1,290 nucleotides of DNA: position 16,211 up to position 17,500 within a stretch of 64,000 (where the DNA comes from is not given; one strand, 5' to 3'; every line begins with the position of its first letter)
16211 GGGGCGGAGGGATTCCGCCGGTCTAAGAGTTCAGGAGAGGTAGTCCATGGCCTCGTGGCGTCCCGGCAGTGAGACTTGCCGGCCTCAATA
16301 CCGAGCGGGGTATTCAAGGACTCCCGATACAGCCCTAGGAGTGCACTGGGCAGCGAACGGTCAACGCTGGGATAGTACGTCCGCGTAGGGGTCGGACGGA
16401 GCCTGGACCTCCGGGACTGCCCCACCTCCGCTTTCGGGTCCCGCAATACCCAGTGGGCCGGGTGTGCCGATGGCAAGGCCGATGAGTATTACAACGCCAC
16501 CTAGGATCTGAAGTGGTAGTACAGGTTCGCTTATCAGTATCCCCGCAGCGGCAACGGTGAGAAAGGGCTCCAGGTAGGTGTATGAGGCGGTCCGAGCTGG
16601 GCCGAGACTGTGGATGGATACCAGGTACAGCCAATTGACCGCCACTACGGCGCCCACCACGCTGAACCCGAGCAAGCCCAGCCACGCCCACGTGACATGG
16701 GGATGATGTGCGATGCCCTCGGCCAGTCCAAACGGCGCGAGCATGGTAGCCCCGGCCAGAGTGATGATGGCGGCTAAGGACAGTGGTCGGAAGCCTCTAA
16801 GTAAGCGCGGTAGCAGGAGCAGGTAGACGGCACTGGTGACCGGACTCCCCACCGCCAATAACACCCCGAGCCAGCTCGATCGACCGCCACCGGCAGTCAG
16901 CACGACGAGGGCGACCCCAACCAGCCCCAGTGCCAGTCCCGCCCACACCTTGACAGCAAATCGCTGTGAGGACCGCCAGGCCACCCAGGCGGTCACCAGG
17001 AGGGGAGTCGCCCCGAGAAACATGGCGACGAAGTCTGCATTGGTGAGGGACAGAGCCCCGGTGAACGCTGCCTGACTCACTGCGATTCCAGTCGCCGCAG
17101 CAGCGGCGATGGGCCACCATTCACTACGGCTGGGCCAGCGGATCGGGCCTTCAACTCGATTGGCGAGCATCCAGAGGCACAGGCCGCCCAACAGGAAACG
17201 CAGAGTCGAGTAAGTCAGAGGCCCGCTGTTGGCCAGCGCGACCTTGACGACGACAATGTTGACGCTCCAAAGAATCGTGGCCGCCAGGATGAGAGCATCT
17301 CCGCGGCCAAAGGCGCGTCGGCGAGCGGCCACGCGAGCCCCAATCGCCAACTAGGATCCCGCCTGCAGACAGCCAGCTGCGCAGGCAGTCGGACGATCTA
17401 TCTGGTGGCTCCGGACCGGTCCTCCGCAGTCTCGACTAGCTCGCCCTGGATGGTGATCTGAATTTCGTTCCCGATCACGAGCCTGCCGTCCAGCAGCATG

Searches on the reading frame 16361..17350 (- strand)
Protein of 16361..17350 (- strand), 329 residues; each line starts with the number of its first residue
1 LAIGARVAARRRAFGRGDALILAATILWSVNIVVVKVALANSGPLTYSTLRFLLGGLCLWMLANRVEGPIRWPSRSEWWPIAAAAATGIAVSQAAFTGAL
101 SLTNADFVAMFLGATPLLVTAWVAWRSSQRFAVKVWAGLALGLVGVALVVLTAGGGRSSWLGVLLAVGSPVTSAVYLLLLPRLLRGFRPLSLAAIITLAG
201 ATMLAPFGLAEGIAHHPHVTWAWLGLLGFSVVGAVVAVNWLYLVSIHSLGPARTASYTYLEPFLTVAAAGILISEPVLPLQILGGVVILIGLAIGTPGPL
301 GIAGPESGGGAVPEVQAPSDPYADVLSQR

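Call 73: search_protein_families(library=pfam, proteins=[window:16361-17350:-], max_evalue=0.001)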
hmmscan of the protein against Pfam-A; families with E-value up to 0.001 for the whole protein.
window:16361-17350:- (329 aa): 1 family
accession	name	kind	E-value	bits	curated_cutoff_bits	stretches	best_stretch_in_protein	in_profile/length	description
PF00892.27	EamA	-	2e-32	112.7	28.2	2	16-150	2-134/135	EamA-like transporter family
